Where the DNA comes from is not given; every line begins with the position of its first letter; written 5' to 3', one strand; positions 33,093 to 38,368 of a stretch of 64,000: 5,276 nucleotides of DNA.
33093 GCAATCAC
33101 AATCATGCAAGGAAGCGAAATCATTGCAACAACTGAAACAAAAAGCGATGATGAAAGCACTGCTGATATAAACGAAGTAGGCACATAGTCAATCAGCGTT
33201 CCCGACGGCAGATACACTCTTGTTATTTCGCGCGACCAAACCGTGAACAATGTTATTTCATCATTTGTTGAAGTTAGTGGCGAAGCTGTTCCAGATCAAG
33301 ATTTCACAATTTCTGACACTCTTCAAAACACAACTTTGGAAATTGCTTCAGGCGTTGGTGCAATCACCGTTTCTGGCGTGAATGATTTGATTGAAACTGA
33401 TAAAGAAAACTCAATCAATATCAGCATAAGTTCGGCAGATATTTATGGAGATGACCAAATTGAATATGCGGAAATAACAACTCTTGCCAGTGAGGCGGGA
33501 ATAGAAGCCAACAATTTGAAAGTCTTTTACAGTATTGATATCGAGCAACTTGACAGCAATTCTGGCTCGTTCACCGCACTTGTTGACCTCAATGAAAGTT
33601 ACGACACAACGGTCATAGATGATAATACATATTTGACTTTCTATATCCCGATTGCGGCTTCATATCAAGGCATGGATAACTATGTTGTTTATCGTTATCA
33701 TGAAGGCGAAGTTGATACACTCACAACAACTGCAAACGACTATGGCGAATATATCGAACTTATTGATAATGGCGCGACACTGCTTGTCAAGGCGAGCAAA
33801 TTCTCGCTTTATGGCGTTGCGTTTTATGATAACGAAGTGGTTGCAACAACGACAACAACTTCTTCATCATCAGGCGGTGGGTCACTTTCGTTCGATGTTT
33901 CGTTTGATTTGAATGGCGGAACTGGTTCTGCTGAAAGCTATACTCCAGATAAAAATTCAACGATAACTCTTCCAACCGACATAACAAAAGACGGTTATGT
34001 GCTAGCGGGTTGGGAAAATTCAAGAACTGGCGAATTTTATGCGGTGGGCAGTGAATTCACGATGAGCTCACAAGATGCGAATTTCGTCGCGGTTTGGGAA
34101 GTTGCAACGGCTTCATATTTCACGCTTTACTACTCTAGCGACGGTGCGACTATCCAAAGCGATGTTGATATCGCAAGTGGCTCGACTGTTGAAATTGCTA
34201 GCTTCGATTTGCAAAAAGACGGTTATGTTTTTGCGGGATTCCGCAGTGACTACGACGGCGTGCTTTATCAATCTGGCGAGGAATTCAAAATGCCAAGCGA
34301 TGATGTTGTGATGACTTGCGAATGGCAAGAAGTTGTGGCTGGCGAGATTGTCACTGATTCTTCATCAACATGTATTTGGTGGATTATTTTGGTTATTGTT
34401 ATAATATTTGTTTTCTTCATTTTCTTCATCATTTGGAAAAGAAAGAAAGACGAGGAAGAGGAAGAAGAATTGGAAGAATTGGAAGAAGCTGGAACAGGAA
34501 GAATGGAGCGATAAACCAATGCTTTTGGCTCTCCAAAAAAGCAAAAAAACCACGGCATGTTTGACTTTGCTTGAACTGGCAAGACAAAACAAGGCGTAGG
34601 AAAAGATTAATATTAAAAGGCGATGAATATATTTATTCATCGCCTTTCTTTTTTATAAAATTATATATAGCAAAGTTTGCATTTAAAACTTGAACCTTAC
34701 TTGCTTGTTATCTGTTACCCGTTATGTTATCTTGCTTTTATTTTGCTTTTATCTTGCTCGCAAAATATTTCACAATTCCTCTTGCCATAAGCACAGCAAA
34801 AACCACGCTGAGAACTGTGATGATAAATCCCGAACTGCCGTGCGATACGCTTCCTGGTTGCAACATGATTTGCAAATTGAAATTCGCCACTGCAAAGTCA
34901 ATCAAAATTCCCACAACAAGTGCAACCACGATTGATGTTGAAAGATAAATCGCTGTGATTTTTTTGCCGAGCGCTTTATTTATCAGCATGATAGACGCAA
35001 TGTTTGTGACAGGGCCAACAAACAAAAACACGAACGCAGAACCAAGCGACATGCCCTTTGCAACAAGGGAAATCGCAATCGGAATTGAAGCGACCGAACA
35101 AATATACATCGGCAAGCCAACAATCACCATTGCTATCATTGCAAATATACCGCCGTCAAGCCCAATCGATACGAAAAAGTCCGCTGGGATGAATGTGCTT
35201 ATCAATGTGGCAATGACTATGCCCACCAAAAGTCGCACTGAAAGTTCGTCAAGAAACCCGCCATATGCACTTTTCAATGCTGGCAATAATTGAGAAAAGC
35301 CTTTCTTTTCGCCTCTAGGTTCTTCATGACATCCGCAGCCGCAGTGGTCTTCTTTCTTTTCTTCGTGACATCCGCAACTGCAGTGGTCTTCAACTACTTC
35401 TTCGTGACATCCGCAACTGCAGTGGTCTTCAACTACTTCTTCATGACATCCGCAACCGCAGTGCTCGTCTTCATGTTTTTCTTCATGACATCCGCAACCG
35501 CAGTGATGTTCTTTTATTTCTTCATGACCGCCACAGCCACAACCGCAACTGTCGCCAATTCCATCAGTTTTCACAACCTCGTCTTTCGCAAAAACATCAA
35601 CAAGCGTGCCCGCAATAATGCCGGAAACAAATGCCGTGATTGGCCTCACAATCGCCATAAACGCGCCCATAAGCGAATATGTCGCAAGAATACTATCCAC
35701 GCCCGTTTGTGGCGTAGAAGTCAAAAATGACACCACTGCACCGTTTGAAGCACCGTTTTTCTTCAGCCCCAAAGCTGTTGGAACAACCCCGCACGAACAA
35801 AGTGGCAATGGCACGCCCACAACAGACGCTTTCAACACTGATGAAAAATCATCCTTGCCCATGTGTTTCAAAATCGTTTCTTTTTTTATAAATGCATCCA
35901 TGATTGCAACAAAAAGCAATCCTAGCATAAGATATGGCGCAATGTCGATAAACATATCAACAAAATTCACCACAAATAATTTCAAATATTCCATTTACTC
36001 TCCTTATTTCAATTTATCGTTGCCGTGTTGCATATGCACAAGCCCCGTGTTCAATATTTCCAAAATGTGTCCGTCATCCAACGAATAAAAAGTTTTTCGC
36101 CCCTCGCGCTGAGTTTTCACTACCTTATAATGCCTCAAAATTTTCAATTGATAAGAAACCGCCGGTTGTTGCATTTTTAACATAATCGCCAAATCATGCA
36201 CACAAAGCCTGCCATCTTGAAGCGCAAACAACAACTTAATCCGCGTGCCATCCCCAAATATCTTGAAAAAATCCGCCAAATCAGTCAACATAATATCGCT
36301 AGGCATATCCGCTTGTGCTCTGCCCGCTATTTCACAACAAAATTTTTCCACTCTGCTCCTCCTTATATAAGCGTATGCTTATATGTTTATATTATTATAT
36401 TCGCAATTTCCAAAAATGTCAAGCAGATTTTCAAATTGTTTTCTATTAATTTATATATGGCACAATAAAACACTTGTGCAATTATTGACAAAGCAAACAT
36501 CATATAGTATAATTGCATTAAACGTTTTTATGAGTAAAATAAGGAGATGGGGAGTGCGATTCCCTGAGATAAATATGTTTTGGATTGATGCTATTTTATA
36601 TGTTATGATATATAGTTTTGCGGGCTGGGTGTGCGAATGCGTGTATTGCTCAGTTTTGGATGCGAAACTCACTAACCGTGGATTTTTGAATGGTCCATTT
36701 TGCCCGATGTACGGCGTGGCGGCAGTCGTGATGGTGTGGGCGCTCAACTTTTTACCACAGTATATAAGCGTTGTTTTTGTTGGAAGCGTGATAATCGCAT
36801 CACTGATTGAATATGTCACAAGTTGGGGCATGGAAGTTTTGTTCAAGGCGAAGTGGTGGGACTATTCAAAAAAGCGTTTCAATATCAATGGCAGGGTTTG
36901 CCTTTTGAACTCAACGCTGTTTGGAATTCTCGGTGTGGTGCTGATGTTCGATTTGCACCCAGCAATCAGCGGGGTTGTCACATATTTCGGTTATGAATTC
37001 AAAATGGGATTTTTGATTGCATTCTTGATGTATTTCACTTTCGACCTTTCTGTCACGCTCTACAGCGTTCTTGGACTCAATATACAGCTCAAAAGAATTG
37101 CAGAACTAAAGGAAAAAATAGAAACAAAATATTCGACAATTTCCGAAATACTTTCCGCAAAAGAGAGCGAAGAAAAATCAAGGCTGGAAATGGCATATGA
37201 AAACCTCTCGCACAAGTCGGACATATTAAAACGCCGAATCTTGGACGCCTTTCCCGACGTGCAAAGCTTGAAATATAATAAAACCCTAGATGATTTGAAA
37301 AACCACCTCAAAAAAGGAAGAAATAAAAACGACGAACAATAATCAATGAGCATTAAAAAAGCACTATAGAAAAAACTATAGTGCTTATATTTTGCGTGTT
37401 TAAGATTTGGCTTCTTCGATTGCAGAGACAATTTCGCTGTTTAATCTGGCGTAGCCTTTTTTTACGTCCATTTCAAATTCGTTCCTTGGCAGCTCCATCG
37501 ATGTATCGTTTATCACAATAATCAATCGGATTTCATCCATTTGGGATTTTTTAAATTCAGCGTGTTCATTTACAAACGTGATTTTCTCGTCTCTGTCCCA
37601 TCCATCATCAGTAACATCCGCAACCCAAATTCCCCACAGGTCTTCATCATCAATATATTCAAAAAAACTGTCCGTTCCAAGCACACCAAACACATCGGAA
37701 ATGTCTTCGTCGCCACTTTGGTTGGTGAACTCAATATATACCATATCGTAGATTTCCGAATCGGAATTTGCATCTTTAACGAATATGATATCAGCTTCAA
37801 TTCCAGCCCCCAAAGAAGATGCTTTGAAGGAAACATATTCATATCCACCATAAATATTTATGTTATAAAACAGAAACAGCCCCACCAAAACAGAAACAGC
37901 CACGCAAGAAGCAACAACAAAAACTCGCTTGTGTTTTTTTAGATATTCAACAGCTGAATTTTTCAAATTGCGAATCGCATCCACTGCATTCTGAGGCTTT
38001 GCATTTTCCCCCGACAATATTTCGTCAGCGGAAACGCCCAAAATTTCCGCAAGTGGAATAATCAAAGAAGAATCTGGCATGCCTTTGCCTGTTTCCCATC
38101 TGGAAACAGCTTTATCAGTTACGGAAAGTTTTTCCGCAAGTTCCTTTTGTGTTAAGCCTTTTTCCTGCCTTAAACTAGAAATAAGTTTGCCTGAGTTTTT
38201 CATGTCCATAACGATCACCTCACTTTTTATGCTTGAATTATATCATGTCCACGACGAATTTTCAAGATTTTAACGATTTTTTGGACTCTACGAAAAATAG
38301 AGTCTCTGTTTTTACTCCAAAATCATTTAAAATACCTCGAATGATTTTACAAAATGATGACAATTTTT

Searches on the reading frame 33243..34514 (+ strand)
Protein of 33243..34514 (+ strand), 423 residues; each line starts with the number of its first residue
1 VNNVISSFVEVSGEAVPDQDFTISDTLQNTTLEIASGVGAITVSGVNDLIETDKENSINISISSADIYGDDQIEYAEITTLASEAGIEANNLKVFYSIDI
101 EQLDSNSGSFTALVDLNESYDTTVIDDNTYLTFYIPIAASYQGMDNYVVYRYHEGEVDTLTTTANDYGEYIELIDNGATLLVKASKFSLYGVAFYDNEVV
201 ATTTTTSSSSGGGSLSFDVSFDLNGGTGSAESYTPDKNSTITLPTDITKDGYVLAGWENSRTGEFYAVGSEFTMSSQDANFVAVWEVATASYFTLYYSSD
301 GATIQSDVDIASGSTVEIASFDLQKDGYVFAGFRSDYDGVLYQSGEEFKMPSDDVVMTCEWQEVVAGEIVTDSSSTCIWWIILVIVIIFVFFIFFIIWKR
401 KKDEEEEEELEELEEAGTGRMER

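Call 16: search_protein_families(library=pfam, proteins=[window:33243-34514:+], max_evalue=0.001)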
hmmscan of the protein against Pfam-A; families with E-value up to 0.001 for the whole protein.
window:33243-34514:+ (423 aa): 2 families
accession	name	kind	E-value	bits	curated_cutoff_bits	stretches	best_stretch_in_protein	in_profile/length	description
PF09479.16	Flg_new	-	6.1e-14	52.3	27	1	217-283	1-64/65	Listeria-Bacteroides repeat domain (List_Bact_rpt)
PF17359.7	DUF5385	-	0.00096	19.3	25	0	380-411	6-37/217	Family of unknown function (DUF5385)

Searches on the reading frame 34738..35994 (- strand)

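Call 16: search_protein_families(library=pfam, proteins=[window:34738-35994:-], max_evalue=0.001)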
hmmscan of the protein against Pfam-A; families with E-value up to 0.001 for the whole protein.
window:34738-35994:- (418 aa): 1 family
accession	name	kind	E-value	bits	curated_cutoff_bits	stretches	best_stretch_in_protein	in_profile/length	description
PF03773.19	ArsP_1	-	1.1e-45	156.5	32.3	1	11-366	9-293/294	Predicted permease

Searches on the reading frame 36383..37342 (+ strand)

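Call 16: search_protein_families(library=pfam, proteins=[window:36383-37342:+], max_evalue=0.001)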
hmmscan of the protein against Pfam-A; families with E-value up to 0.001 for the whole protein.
window:36383-37342:+ (319 aa): 1 family
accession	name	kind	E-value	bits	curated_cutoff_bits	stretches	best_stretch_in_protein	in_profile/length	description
PF06541.16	ABC_trans_CmpB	-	9.8e-48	162.6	25.9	1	73-225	2-150/151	Putative ABC-transporter type IV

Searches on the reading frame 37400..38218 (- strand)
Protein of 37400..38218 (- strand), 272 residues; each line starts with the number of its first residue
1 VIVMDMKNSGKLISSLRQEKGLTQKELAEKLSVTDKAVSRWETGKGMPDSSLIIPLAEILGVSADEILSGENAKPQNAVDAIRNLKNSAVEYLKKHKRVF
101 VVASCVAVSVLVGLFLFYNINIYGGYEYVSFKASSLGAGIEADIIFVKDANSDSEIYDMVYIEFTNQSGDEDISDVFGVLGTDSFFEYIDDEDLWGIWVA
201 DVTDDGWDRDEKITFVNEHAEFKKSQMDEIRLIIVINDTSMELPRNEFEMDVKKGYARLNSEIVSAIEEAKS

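Call 16: search_protein_families(library=pfam, proteins=[window:37400-38218:-], max_evalue=0.001)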
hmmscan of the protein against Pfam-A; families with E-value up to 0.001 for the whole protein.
window:37400-38218:- (272 aa): 5 families
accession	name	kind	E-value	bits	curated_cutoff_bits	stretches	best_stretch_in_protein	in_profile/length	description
PF01381.28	HTH_3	-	1.5e-15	57.4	23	1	15-67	3-55/55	Helix-turn-helix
PF13560.12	HTH_31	-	6.6e-11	42.8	27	1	15-66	8-60/64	Helix-turn-helix domain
PF12844.13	HTH_19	-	2.1e-10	40.8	30.2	1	10-72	1-63/64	Helix-turn-helix domain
PF15731.11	MqsA_antitoxin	-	0.0006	20.4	30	0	9-54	70-115/131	Antitoxin component of bacterial toxin-antitoxin system, MqsA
PF07022.19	Phage_CI_repr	-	0.0009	20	22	0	13-72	3-62/65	Bacteriophage CI repressor helix-turn-helix domain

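Call 43: search_protein_families(library=padloc, proteins=[window:37400-38218:-], max_evalue=0.001)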
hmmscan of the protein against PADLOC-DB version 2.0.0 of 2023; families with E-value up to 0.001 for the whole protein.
window:37400-38218:- (272 aa): 16 families
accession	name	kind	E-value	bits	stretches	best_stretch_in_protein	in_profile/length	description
PDLC02926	HTH_VI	-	4.3e-10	37.7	1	10-94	3-89/92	-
PDLC03954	RmrA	-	3.2e-09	34.2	1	10-86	12-88/380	-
PDLC03951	RmrA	-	1.3e-08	32.2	1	13-76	13-75/400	-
PDLC04142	capH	-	1.6e-08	33.6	1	5-87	3-82/103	capH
PDLC03945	RmrA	-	1.7e-08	32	1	10-76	4-70/394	-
PDLC03947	RmrA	-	2.9e-08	31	1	14-95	17-98/383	-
PDLC03949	RmrA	-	4.2e-08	30.4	1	16-85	10-79/363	-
PDLC03955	RmrA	-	1.8e-07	28.8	1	15-87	27-99/371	-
PDLC03956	RmrA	-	3.1e-07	27.8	1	17-73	17-74/399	-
PDLC03952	RmrA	-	8.1e-07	26.2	1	14-61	28-75/395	-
PDLC04775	PDC-M69A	-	1.2e-06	27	1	6-87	5-87/113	-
PDLC03946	RmrA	-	1.1e-05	22.3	1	12-87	6-81/357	-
PDLC04760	PDC-M64C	-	1.4e-05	23.4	1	13-59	31-77/93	-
PDLC03944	RmrA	-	3.7e-05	20.9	1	9-62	7-60/384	-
PDLC03948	RmrA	-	0.00013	19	1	16-65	16-65/397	-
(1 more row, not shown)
